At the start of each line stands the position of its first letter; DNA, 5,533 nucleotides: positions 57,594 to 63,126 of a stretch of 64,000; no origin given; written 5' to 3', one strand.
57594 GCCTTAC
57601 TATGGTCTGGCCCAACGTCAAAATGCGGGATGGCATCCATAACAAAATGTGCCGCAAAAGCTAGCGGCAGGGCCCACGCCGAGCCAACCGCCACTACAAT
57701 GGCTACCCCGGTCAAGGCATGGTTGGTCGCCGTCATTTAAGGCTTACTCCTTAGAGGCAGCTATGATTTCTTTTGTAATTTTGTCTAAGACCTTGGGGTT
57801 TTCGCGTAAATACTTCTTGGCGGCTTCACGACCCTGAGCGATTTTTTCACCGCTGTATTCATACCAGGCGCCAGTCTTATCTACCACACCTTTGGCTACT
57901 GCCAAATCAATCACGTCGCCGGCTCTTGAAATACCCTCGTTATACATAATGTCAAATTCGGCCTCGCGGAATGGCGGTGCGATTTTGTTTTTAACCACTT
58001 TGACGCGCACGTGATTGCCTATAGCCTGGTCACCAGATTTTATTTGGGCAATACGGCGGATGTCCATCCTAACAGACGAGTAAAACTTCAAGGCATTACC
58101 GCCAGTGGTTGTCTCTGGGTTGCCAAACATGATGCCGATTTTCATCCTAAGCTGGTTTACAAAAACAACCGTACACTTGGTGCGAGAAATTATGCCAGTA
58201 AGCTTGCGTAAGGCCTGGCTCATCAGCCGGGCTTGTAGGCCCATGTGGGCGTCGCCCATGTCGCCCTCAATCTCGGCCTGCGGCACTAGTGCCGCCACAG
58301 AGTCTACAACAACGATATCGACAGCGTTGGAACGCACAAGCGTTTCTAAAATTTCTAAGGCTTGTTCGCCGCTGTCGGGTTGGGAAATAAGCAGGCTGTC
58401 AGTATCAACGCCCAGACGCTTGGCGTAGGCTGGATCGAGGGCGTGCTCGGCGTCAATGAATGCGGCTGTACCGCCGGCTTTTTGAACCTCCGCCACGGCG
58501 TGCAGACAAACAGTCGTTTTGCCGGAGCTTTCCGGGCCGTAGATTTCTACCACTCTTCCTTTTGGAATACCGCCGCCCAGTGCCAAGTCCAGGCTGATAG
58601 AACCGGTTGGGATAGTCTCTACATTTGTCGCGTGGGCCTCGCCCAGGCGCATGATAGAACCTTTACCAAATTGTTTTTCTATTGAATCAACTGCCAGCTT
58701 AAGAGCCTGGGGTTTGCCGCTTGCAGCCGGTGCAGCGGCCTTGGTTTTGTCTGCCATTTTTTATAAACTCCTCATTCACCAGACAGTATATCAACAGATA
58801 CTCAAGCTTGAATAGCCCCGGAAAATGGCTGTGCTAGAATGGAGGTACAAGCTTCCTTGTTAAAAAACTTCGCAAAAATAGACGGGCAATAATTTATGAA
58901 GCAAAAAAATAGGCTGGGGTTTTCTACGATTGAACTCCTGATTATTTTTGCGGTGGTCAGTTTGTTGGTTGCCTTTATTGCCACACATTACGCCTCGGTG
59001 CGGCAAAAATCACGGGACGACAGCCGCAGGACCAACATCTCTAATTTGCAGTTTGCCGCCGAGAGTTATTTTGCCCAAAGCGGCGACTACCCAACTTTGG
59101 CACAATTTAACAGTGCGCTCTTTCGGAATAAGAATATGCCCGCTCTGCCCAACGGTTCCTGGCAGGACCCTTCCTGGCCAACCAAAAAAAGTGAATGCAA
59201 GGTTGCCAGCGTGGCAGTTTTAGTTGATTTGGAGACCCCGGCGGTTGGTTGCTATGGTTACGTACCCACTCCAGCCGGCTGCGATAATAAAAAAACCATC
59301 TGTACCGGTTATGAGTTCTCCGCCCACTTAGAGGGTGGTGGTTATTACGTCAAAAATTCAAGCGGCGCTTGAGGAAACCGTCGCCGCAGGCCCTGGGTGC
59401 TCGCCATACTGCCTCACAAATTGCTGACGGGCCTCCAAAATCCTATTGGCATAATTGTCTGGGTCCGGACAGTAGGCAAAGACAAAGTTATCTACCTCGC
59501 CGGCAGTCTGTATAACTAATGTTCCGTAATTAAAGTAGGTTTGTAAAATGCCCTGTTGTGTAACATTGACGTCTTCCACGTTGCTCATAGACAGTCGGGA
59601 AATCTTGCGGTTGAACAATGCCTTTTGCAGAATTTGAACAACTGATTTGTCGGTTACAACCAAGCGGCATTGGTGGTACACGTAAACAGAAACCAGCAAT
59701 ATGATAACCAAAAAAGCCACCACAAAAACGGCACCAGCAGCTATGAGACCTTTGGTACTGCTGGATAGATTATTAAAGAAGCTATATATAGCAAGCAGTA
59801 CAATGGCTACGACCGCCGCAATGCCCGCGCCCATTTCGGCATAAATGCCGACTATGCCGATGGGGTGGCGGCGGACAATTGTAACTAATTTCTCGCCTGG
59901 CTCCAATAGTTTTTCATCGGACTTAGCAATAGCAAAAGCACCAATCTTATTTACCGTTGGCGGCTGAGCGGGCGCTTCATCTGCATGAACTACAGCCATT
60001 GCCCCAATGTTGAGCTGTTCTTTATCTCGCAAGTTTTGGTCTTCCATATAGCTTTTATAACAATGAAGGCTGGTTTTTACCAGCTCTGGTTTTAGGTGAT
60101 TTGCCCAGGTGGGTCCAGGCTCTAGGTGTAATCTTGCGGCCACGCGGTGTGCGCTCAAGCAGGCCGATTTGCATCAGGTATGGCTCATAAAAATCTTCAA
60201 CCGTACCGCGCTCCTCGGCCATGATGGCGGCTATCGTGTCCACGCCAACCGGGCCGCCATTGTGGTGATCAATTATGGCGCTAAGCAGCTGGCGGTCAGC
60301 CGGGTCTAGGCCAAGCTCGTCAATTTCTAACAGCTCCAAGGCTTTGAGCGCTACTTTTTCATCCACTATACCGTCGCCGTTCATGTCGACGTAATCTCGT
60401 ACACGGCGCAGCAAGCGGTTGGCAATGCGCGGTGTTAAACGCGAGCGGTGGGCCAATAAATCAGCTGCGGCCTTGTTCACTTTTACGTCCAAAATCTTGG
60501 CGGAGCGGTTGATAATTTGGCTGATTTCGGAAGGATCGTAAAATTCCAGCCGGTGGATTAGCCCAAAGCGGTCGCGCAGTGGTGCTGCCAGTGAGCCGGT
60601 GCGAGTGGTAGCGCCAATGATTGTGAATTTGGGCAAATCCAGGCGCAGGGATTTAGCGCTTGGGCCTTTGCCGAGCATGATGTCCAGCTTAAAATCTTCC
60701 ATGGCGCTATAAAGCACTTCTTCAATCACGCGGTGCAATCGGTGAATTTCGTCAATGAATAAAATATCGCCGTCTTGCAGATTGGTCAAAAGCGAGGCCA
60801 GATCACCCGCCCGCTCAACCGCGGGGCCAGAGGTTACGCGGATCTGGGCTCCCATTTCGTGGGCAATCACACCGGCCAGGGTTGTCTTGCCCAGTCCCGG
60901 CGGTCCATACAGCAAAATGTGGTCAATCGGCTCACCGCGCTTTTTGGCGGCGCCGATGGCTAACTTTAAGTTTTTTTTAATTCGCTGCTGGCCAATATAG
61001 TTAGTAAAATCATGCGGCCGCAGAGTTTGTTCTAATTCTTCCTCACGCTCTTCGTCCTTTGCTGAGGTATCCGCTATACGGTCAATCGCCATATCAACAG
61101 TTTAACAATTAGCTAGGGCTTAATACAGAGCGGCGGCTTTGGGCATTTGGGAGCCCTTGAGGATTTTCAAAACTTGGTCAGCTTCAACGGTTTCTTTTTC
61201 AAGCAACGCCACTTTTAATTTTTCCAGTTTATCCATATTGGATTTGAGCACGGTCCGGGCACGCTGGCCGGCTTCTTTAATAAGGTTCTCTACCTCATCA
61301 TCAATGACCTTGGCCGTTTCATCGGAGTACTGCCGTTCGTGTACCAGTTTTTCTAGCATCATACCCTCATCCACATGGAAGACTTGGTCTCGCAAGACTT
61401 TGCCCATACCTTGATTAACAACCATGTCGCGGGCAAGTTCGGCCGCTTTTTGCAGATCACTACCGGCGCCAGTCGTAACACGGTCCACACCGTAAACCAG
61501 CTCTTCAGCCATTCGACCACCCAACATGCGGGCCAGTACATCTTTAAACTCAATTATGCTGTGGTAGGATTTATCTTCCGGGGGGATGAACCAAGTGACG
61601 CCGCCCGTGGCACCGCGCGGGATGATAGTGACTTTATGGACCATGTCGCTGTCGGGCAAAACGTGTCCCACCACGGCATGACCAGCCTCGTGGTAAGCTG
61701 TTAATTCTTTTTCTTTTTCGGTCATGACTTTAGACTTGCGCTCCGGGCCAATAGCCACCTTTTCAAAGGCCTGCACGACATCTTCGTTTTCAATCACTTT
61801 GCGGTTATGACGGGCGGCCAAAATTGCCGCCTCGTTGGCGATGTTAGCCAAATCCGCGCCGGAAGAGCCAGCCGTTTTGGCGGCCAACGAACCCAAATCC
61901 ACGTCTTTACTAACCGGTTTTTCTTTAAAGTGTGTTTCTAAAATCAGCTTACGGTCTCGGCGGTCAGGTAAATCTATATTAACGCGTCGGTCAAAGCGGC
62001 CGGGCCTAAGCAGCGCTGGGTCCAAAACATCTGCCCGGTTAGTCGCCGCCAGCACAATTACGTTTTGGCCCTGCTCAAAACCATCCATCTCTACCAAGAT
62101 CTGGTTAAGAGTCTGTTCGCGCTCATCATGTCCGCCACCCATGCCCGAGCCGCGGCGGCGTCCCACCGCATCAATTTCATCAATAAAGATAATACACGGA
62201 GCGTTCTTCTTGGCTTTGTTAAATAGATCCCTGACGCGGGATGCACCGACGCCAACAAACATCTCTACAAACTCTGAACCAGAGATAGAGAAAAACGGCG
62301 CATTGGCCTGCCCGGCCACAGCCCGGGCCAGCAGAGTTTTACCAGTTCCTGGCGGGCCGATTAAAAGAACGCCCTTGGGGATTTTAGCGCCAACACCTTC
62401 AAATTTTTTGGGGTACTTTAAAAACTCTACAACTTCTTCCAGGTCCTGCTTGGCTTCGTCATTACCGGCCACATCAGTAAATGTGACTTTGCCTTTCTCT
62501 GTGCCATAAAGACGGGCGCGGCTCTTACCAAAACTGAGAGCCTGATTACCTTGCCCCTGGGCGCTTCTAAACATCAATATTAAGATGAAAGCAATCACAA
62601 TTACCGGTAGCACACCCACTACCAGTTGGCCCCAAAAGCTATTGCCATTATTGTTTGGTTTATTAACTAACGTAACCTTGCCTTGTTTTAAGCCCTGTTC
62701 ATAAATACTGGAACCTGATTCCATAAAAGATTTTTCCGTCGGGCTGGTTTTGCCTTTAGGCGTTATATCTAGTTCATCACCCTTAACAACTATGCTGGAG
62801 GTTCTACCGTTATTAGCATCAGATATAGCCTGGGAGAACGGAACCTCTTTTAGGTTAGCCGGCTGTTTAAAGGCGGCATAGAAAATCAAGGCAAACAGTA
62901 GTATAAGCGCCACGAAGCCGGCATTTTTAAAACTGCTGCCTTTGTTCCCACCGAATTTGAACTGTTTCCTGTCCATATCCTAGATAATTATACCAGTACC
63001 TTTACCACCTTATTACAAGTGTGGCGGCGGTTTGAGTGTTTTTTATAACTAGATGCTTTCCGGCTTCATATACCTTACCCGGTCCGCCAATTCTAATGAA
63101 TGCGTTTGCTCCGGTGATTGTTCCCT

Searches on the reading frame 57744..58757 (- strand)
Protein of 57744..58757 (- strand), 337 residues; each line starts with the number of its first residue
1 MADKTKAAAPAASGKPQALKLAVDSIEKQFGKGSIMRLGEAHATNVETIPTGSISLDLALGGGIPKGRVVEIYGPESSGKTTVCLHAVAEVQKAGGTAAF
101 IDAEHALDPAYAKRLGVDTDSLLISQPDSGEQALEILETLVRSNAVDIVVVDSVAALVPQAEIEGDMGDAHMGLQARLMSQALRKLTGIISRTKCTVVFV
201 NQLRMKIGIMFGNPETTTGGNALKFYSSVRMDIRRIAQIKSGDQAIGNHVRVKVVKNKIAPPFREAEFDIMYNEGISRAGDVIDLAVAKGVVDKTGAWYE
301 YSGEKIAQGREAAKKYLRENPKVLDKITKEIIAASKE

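Call 49: search_protein_families(library=ncbifam, proteins=[window:57744-58757:-], max_evalue=0.00001)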
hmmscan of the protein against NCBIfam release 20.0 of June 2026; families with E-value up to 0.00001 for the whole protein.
window:57744-58757:- (337 aa): 12 families
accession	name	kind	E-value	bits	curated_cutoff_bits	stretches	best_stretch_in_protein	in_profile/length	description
TIGR02012.1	tigrfam_recA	equivalog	1.3e-167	557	325.3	1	15-331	2-319/321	recombinase RecA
NF007072.0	PRK09519.1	equivalog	6.3e-138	461.3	1024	2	15-259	7-252/790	intein-containing recombinase RecA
TIGR02237.1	recomb_radB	equivalog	1.1e-19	71.1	172.4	1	57-237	2-180/210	DNA repair and recombination protein RadB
NF003301.0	PRK04301.1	equivalog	6.1e-19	68.3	259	1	42-235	76-283/316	DNA repair and recombination protein RadA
TIGR02236.1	recomb_radA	equivalog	9.1e-15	54.8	361.15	1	43-235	72-279/311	DNA repair and recombination protein RadA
NF006861.0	PRK09361.1-1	equivalog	1.4e-14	54.2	278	1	47-236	3-197/235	DNA repair and recombination protein RadB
NF033429.2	ImuA_translesion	equivalog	1e-12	48.4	150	1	41-151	8-120/181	translesion DNA synthesis-associated protein ImuA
TIGR02239.1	recomb_RAD51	equivalog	1.6e-12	47.2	478.05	1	44-235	73-281/316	DNA repair protein RAD51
TIGR02238.1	recomb_DMC1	equivalog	5.4e-12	45.5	447.7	1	44-235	73-281/314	meiotic recombinase Dmc1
TIGR00416.1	sms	equivalog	5.4e-09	35.3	403.05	1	35-166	62-190/454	DNA repair protein RadA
TIGR03881.1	KaiC_arch_4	hypoth_equivalog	7.6e-08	32.3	247.8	1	49-160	3-93/231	KaiC domain-containing protein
NF058630.1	repair_Rv3395c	exception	2.8e-06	27.1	65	1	61-161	4-94/153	DnaE2-dependent mutagenesis accessory factor ImuA'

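Call 69: find_homologous_proteins(query=window:57744-58757:-, max_evalue=1e-50)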
Query window:57744-58757:- (337 aa): 8000 proteins with E <= 1e-50 among 8000 candidates; the best 120 are listed.
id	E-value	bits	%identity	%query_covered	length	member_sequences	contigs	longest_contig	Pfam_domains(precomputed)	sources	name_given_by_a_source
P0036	1.5e-212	723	100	100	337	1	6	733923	PF06745.20,PF08423.18,PF00154.28,PF21096.3,PF27531.1,PF13481.13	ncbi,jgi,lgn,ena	-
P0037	2.0e-212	722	100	100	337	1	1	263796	PF06745.20,PF08423.18,PF00154.28,PF21096.3,PF27531.1,PF13481.13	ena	-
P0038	8.1e-198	674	93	100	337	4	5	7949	PF06745.20,PF08423.18,PF00154.28,PF21096.3,PF27531.1,PF13481.13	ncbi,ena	-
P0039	4.9e-195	665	91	100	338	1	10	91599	PF06745.20,PF08423.18,PF00154.28,PF21096.3,PF27531.1,PF13481.13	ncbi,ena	-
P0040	1.3e-194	664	91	100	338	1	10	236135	PF06745.20,PF08423.18,PF00154.28,PF21096.3,PF27531.1,PF13481.13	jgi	-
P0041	1.2e-193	661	91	100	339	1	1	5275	PF06745.20,PF08423.18,PF00154.28,PF21096.3,PF27531.1,PF13481.13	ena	-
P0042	2.2e-193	660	90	100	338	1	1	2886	PF06745.20,PF08423.18,PF00154.28,PF21096.3,PF27531.1,PF13481.13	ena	-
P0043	2.4e-192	656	90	100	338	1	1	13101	PF06745.20,PF08423.18,PF00154.28,PF21096.3,PF27531.1,PF13481.13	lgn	-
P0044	2.6e-191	653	90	99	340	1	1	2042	PF06745.20,PF08423.18,PF00154.28,PF21096.3,PF27531.1,PF13481.13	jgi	-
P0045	9.8e-191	651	89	100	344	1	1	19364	PF06745.20,PF08423.18,PF00154.28,PF21096.3,PF27531.1,PF13481.13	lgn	-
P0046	2.6e-190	650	91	97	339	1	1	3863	PF06745.20,PF08423.18,PF00154.28,PF21096.3,PF27531.1,PF13481.13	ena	-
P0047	4.7e-190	649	89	99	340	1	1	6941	PF06745.20,PF08423.18,PF00154.28,PF21096.3,PF27531.1,PF13481.13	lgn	-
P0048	9.2e-190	648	89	100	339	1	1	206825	PF06745.20,PF08423.18,PF00154.28,PF21096.3,PF27531.1,PF13481.13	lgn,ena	-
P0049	1.0e-189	648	89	99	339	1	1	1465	PF06745.20,PF08423.18,PF00154.28,PF21096.3,PF01637.25,PF27531.1,PF13481.13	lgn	-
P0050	1.8e-189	647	90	97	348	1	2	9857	PF06745.20,PF08423.18,PF00154.28,PF21096.3,PF27531.1,PF13481.13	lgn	-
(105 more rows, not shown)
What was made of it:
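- Taxon: the nearest named RecA relatives are Candidatus Saccharimonadales / Saccharibacteria at 84-87% identity (call 69).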

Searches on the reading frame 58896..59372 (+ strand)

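Call 49: search_protein_families(library=ncbifam, proteins=[window:58896-59372:+], max_evalue=0.00001)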
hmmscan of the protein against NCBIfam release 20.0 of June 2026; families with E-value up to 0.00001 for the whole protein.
window:58896-59372:+ (158 aa): 2 families
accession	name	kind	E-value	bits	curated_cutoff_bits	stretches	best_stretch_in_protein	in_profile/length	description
TIGR01710.1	typeII_sec_gspG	equivalog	7.4e-08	32.5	88.85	1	8-90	2-83/134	type II secretion system major pseudopilin GspG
NF041775.1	typeIV_PilA_Myxo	equivalog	8.9e-06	25.8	400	0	4-69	9-73/214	type IV pilin protein PilA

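Call 74: search_protein_families(library=pfam, proteins=[window:58896-59372:+], max_evalue=10)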
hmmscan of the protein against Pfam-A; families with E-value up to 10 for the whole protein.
window:58896-59372:+ (158 aa): 3 families
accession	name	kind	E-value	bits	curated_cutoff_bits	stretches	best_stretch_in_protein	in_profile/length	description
PF16964.10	TadF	-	0.048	14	27.3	1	4-30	4-30/178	Putative tight adherence pilin protein F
PF05251.17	Ost5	-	0.053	14.2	27.4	1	13-54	10-51/73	Oligosaccharyltransferase subunit 5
PF08334.16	T2SSG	-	0.13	12.8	21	1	36-92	6-59/108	Type II secretion system (T2SS), protein G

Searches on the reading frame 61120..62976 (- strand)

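Call 49: search_protein_families(library=ncbifam, proteins=[window:61120-62976:-], max_evalue=0.00001)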
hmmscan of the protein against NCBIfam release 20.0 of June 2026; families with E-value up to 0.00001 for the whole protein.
window:61120-62976:- (618 aa): 17 families
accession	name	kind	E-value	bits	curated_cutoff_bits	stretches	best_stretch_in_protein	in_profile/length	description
TIGR01241.2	FtsH_fam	equivalog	1.8e-230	766.8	600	1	24-602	5-598/598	ATP-dependent zinc metalloprotease FtsH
NF008004.0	PRK10733.1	equivalog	1.1e-185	618.3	1008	1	31-607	18-594/644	ATP-dependent zinc metalloprotease FtsH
NF003069.1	PRK03992.1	subfamily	1.5e-91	307.4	500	1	160-408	124-373/379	proteasome-activating nucleotidase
TIGR01242.2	TIGR01242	subfamily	4.9e-87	292.2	500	1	160-408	107-356/362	proteasome-activating nucleotidase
NF047748.1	PrtsmActNtasePan1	equivalog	2.5e-74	250.7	750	1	153-413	133-395/405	proteasome-activating nucleotidase Pan1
NF047747.1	PrtsmActNtasePan2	equivalog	2.9e-74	250.7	700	1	159-408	143-393/397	proteasome-activating nucleotidase Pan2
TIGR01243.1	CDC48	subfamily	1.5e-73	248.4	802.65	1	160-405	446-690/733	CDC48 family AAA ATPase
TIGR03689.1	pup_AAA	equivalog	3.5e-45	154.7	504.75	1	159-359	174-388/512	proteasome ATPase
NF041006.2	cell_div_CdvC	equivalog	6e-41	140.6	650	1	153-390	89-325/370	cell division protein CdvC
NF042959.1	IteA_antiphage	equivalog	2.5e-38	132.2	510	1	151-423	76-338/367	anti-phage ATPase IteA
NF003229.0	PRK04195.1-5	equivalog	3.1e-09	36.1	280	1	165-275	15-119/413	replication factor C large subunit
TIGR00390.1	hslU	equivalog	3.9e-07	29.3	362.45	1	199-256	46-105/441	ATP-dependent protease ATPase subunit HslU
NF003745.1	PRK05342.1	equivalog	6.9e-07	28.5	359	1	202-275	111-190/418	ATP-dependent Clp protease ATP-binding subunit ClpX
NF003230.0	PRK04195.1-6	equivalog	1.3e-06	27.3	441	1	165-225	12-64/494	replication factor C large subunit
TIGR00382.1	clpX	equivalog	3.4e-06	26.3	370.75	1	202-275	119-198/414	ATP-dependent protease ATP-binding subunit ClpX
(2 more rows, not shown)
